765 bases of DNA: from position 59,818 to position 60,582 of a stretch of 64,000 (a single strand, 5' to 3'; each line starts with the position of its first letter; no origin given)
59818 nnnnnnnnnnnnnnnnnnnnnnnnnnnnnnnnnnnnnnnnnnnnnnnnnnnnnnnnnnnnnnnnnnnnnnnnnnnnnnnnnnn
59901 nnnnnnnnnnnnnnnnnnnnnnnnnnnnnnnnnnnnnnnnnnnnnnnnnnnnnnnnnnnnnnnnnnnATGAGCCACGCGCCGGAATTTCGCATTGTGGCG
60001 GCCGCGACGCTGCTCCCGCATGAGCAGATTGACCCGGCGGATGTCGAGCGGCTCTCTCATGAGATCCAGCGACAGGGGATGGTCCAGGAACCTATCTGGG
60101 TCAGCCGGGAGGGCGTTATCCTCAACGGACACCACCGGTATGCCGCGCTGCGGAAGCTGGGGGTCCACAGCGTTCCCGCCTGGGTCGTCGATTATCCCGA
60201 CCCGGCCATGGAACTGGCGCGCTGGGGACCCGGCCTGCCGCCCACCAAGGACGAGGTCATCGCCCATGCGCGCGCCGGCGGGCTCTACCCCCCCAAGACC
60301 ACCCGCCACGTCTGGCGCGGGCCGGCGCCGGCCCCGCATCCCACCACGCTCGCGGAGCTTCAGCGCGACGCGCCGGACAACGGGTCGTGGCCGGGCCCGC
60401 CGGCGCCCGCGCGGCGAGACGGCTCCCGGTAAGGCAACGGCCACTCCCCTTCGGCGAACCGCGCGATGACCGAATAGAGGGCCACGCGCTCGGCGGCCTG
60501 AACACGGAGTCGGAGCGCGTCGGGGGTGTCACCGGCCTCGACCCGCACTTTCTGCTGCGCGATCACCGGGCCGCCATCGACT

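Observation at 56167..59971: Molybdenum hydroxylase with [2Fe-2S] subunit fused to the MoCo subunit, separate FAD subunit retained, and no canonical start codon for the fused gene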

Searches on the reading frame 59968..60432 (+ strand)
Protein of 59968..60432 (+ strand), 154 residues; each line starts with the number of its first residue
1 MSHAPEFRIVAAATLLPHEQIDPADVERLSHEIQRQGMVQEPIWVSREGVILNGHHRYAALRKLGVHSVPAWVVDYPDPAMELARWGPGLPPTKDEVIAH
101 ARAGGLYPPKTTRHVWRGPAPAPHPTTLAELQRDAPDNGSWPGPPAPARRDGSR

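Call 6: search_protein_families(library=pfam, proteins=[window:59968-60432:+])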
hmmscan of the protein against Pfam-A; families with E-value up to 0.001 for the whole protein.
window:59968-60432:+ (154 aa): 1 family
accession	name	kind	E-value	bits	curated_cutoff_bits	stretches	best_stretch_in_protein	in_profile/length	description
PF02195.25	ParB_N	-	7.7e-06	26.3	26.3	1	10-81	11-85/95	ParB N-terminal domain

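Call 7: search_protein_families(library=ncbifam, proteins=[window:59968-60432:+])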
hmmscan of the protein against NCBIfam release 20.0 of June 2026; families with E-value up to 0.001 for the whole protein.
window:59968-60432:+ (154 aa): 3 families
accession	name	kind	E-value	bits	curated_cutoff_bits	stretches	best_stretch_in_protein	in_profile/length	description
NF053625.1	SerKinSerKArch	equivalog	7.9e-19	67.8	380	2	10-90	19-104/244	ADP-dependent L-serine kinase SerK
TIGR04285.1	nucleoid_noc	exception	9e-06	25.2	315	1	12-79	12-81/255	nucleoid occlusion protein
NF033589.0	staphy_B_SbnI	equivalog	0.00018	21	350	1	9-75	10-80/254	bifunctional transcriptional regulator/O-phospho-L-serine synthase SbnI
